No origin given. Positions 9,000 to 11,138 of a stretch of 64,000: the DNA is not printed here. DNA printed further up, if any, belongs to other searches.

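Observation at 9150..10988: Initiating transferase is a hybrid: PNPT (WecA/MraY) catalytic domain fused to the accessory N-module of PHPT/CapD-type proteins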

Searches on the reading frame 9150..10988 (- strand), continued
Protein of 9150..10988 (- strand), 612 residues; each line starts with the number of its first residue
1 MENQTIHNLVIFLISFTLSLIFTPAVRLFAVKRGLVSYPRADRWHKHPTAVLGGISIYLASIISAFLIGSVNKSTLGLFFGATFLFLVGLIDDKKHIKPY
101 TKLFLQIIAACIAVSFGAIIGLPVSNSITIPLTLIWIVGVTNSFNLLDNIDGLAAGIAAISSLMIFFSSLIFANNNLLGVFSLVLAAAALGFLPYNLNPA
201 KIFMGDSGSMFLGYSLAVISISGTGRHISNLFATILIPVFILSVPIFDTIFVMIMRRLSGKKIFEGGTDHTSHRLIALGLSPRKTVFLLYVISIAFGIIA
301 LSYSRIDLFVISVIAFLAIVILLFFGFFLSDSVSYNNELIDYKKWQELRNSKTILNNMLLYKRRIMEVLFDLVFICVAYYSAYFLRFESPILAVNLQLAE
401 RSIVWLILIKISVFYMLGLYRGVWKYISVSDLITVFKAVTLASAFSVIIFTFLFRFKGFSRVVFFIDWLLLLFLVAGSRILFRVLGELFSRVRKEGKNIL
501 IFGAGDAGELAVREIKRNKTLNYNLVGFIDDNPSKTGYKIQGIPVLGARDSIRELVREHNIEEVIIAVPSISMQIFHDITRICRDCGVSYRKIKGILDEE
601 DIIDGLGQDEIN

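Call 33: find_related_loci(query=A2, collection=genome_contigs, flank=6000)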
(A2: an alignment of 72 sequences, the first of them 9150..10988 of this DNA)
Query A2 (612 aa) in genome_contigs; peptide patterns used: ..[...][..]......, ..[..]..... (x = any residue, [..] = any of these).
600 stretches matched a pattern (row limit reached: there are more); 591 encode a relative of the query (tblastn E <= 1e-3); the best 80 are kept; 80 distinct loci.
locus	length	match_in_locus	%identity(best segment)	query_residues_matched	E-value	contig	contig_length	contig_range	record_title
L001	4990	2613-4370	44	12-598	6e-168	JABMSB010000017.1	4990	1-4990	MAG: Candidatus Omnitrophota bacterium isolate bin.291 k141_961815, whole genome shotgun sequence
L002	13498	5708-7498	40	8-594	8e-132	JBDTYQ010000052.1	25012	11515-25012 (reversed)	MAG: bacterium isolate cluster4_bin.143 NODE_3114_length_25012_cov_17.986737, whole genome shotgun sequence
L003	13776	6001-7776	39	4-584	2e-122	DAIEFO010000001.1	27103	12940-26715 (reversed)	MAG TPA_asm: Desulfobacteraceae bacterium isolate clean968 NODE_1_length_27103_cov_3.359469, whole genome shotgun sequen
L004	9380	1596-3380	40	8-594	8e-122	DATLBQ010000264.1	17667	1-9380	MAG TPA_asm: Pyrinomonadaceae bacterium isolate SMAG_U14302 k141_5646970, whole genome shotgun sequence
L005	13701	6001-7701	41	26-594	3e-121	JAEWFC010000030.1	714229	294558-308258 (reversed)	MAG: Acidobacteria bacterium isolate OH_PBlB_17 k127_1113627, whole genome shotgun sequence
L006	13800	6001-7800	37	13-603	5e-118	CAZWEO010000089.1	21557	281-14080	MAG TPA_asm: uncultured Desulfobacterales bacterium isolate SRP077602_co5_466 genome assembly, contig: NODE_11972_length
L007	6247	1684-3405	39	23-594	2e-114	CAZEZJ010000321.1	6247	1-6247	MAG TPA_asm: uncultured Blastocatellaceae bacterium isolate binchicken_co174_37 genome assembly, contig: NODE_1941_lengt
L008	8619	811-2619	39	8-604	9e-114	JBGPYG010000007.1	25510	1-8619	MAG: Pyrinomonadaceae bacterium isolate OBJ1_062018_090_19 k141_386311_length_25510_cov_55.6788, whole genome shotgun se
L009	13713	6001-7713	38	14-594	2e-113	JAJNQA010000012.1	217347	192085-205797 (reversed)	MAG: Heliomicrobium sp. isolate MAG_31 k141_107547, whole genome shotgun sequence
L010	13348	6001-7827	38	7-598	1e-112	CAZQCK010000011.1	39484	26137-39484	MAG TPA_asm: uncultured Desulfobacterales bacterium isolate SRP141376_co1_390 genome assembly, contig: NODE_2410_length_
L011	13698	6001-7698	37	26-600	9e-109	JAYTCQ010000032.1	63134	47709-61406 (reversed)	MAG: Blastocatellia bacterium isolate GFS_1591 GFS_1591_31, whole genome shotgun sequence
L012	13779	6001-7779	35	13-605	8e-108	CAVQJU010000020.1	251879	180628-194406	MAG: uncultured Acidobacteriota bacterium isolate MFD02242.bin.2.39 genome assembly, contig: contig_7785, whole genome s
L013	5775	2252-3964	38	7-567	4e-107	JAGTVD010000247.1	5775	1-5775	MAG: Desulfatitalea sp. isolate SH-MAG143 SH-MAG143_contig_000247, whole genome shotgun sequence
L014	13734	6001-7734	35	12-602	5e-98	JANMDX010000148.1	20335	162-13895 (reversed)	MAG: Acidobacteriota bacterium isolate OTE_75_metabat_1 OTE_75_k141_1522846, whole genome shotgun sequence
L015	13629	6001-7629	36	26-572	2e-96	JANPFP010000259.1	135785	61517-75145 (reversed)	MAG: Acidobacteriota bacterium isolate VAR_78_concoct_211 VAR_78_k141_4464208, whole genome shotgun sequence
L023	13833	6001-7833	29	2-609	7e-64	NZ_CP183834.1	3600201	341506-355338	Ampullimonas aquatilis strain LMG 28208 chromosome, complete genome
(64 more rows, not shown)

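Call 49: search_protein_families(library=ncbifam, proteins=[L023:7054-9003:+], max_evalue=0.00001)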
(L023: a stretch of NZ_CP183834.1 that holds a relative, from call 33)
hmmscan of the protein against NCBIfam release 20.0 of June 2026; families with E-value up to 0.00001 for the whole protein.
L023:7054-9003:+ (650 aa): 21 families
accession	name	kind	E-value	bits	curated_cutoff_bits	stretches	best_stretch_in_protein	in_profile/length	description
TIGR03589.1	PseB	equivalog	3.9e-57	193.6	407.75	1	287-572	1-276/324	UDP-N-acetylglucosamine 4,6-dehydratase (inverting)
TIGR04130.1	FnlA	equivalog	5e-40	137.4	730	1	288-562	2-269/337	UDP-N-acetylglucosamine 4,6-dehydratase/5-epimerase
TIGR03025.1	EPS_sugtrans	subfamily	1.2e-23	84.1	295.55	1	24-268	2-242/445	exopolysaccharide biosynthesis polyprenyl glycosylphosphotransferase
TIGR03023.1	WcaJ_sugtrans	equivalog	8.5e-22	78.1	410.75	1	24-267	2-246/453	undecaprenyl-phosphate glucose phosphotransferase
TIGR01179.1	galE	equivalog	2.9e-17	62.5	262.3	1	293-461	2-180/332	UDP-glucose 4-epimerase GalE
TIGR01214.1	rmlD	equivalog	1.7e-16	60.1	224.05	1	293-468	2-163/285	dTDP-4-dehydrorhamnose reductase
TIGR03570.1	NeuD_NnaD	subfamily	1.7e-12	47.4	160.8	1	155-256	2-98/202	NeuD/PglB/VioB family sugar acetyltransferase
TIGR01181.1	dTDP_gluc_dehyt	equivalog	3e-12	46.2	365.1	1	293-541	2-269/321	dTDP-glucose 4,6-dehydratase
TIGR03022.1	WbaP_sugtrans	subfamily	1.6e-11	44.2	403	1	23-265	3-240/456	undecaprenyl-phosphate galactose phosphotransferase WbaP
TIGR04180.1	EDH_00030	hypoth_equivalog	3.3e-11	42.8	475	1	293-420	1-124/297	NAD-dependent 4,6-dehydratase LegB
TIGR02622.1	CDP_4_6_dhtase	equivalog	3.4e-10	39.6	278.45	1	287-422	1-134/352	CDP-glucose 4,6-dehydratase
NF041293.1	G6PDh_Azf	equivalog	3.6e-10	39.7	400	1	291-422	3-120/252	NAD-dependent glucose-6-phosphate dehydrogenase Azf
NF007956.0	PRK10675.1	subfamily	6.1e-09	35.5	394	1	292-417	2-124/338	UDP-glucose 4-epimerase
TIGR03466.1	HpnA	hypoth_equivalog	1.3e-08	34.1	367.65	1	292-422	2-118/327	hopanoid-associated sugar epimerase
NF047420.2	EF_P_mod_YmfI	equivalog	1.4e-07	31.5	238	1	293-387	2-95/236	elongation factor P 5-aminopentanone reductase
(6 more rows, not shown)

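Call 58: search_protein_families(library=pfam, alignment_id=A4, max_evalue=0.00001)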
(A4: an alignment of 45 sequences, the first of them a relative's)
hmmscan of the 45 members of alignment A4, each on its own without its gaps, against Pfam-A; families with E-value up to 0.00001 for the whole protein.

A. member 1, L001:1599-2567:+ (323 aa): 7 families
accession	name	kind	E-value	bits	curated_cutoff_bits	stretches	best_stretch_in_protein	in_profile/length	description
PF16363.11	GDP_Man_Dehyd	-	2.5e-57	195.3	27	1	8-316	1-331/332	GDP-mannose 4,6 dehydratase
PF01370.27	Epimerase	-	8.2e-55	186.3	20.9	1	7-248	1-240/240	NAD dependent epimerase/dehydratase family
PF02719.21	Polysacc_synt_2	-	1.4e-21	77.4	20.2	1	7-121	1-125/293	Polysaccharide biosynthesis protein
PF01073.25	3Beta_HSD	-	3.7e-17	62.7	22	1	8-232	1-226/280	3-beta hydroxysteroid dehydrogenase/isomerase family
PF07993.18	NAD_binding_4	-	1.5e-16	60.8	20.1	1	62-191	77-215/258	Male sterility protein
PF04321.23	RmlD_sub_bind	-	3.3e-10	40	27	1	5-275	1-241/287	RmlD substrate binding domain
PF02737.24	3HCDH_N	-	9.8e-06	26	22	0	12-139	6-130/180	3-hydroxyacyl-CoA dehydrogenase, NAD binding domain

B. families by the number of members that match (of 45 scanned): 32 families (the first 25 are shown)
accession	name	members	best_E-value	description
PF00534.26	Glycos_transf_1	11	5.3e-40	Glycosyl transferases group 1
PF13692.12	Glyco_trans_1_4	11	7e-37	Glycosyl transferases group 1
PF13439.12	Glyco_transf_4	11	3.1e-22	Glycosyltransferase Family 4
PF13579.12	Glyco_trans_4_4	10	5.7e-25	Glycosyl transferase 4-like domain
PF16363.11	GDP_Man_Dehyd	9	3.5e-159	GDP-mannose 4,6 dehydratase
PF01370.27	Epimerase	9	3e-79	NAD dependent epimerase/dehydratase family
PF04321.23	RmlD_sub_bind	9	5.2e-13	RmlD substrate binding domain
PF02719.21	Polysacc_synt_2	8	1.4e-21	Polysaccharide biosynthesis protein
PF01073.25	3Beta_HSD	8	3.7e-17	3-beta hydroxysteroid dehydrogenase/isomerase family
PF07993.18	NAD_binding_4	8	1.5e-16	Male sterility protein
PF13524.12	Glyco_trans_1_2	5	1.1e-12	Glycosyl transferase-like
PF13477.12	Glyco_trans_4_2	5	7.3e-10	Glycosyl transferase 4-like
PF20706.3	GT4-conflict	2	1.8e-12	Family 4 Glycosyltransferase in conflict systems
PF00155.27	Aminotran_1_2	1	4.1e-57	Aminotransferase class I and II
PF02769.27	AIRS_C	1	8.8e-34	AIR synthase related protein, C-terminal domain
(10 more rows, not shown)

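Call 59: search_protein_families(library=pfam, alignment_id=A3, max_evalue=0.00001)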
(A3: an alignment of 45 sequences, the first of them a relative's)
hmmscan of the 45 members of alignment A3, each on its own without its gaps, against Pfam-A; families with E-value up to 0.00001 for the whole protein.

A. member 1, L002:7808-8344:- (179 aa): 0 families

B. families by the number of members that match (of 45 scanned): 52 families (the first 25 are shown)
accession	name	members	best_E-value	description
PF04932.20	Wzy_C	6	2.4e-23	O-Antigen ligase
PF07719.23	TPR_2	5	1.8e-17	Tetratricopeptide repeat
PF13428.12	TPR_14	5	1.7e-11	Tetratricopeptide repeat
PF14559.12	TPR_19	4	1.9e-18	Tetratricopeptide repeat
PF13432.12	TPR_16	4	1e-13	Tetratricopeptide repeat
PF13181.12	TPR_8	4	5.1e-09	Tetratricopeptide repeat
PF00501.34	AMP-binding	3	4.6e-84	AMP-binding enzyme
PF23562.2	AMP-binding_C_3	3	5.3e-13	AMP-binding enzyme C-terminal domain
PF13414.12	TPR_11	3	2e-09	TPR repeat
PF02018.23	CBM_4_9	3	8.6e-08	Carbohydrate binding domain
PF14907.12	NTP_transf_5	2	1.4e-25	Uncharacterised nucleotidyltransferase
PF13371.12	TPR_9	2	6.2e-07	Tetratricopeptide repeat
PF05402.18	PqqD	2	3.8e-06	Coenzyme PQQ synthesis protein D (PqqD)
PF00814.31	TsaD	1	5.2e-90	tRNA N6-adenosine threonylcarbamoyltransferase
PF00158.32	Sigma54_activat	1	3.5e-69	Sigma-54 interaction domain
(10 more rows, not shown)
